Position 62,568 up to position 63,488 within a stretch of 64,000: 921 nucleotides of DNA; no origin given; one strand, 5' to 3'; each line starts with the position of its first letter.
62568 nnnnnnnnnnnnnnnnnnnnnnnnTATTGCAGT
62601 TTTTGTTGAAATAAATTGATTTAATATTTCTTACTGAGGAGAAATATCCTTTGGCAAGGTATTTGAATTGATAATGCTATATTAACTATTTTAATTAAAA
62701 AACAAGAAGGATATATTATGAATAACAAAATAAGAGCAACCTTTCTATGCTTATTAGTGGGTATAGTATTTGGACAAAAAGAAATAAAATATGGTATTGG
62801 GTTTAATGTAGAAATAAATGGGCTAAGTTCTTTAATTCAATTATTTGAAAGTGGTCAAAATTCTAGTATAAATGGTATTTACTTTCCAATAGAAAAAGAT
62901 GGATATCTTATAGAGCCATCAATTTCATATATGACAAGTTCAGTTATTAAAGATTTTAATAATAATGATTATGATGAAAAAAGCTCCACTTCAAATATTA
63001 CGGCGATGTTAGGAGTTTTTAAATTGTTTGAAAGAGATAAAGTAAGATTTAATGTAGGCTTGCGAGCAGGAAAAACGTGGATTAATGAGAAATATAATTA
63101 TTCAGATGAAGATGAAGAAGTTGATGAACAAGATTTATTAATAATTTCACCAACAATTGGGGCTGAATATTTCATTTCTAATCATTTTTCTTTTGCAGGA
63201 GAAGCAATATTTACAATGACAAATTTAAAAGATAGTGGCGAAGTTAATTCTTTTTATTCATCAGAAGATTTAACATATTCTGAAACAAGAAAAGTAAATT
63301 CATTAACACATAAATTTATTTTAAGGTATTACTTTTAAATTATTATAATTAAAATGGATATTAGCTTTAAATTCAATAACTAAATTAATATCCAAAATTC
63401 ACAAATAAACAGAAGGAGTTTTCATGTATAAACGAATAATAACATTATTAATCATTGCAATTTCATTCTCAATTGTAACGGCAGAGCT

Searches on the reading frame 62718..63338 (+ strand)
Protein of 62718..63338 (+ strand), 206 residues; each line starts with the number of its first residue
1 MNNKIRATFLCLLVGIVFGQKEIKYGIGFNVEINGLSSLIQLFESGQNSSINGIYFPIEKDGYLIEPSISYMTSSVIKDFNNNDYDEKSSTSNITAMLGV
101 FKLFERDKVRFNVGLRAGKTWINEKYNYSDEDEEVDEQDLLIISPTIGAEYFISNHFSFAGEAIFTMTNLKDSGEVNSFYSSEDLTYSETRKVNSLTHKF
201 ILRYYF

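Call 73: find_encoding_contigs(protein=window:62718-63338:+, flank=10000, max_places=2)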
Protein window:62718-63338:+ (206 aa): 18 contigs read that carry it; 2 places shown.
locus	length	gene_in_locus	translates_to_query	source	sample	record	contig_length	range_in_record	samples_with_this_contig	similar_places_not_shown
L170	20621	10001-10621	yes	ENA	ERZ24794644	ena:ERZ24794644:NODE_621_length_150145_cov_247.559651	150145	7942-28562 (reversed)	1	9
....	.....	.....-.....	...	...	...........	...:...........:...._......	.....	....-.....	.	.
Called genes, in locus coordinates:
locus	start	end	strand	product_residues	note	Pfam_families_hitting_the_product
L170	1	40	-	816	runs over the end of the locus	PF01804:Penicil_amidase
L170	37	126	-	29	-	-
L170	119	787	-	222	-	PF01578:Cytochrom_C_asm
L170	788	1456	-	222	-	PF03379:CcmB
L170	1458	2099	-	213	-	PF02463:SMC_N (faint), PF00005:ABC_tran, PF13304:AAA_21 (faint)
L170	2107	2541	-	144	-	PF17032:Zn_ribbon_15 (faint), PF12773:DZR, PF13240:Zn_Ribbon_1 (faint), PF13248:Zn_ribbon_3 (weak)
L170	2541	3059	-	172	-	PF03918:CcmH (weak)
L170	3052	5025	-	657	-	PF01578:Cytochrom_C_asm, PF16327:CcmF_C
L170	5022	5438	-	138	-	PF03100:CcmE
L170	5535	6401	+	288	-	PF00892:EamA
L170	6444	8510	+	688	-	PF00512:HisKA, PF02518:HATPase_c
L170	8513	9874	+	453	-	PF00004:AAA (faint), PF00072:Response_reg, PF00158:Sigma54_activat, PF01078:Mg_chelatase (faint), PF14532:Sigma54_activ_2, PF07728:AAA_5, PF25601:AAA_lid_14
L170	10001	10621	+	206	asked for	-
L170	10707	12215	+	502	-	-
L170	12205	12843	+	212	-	-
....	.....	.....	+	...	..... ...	-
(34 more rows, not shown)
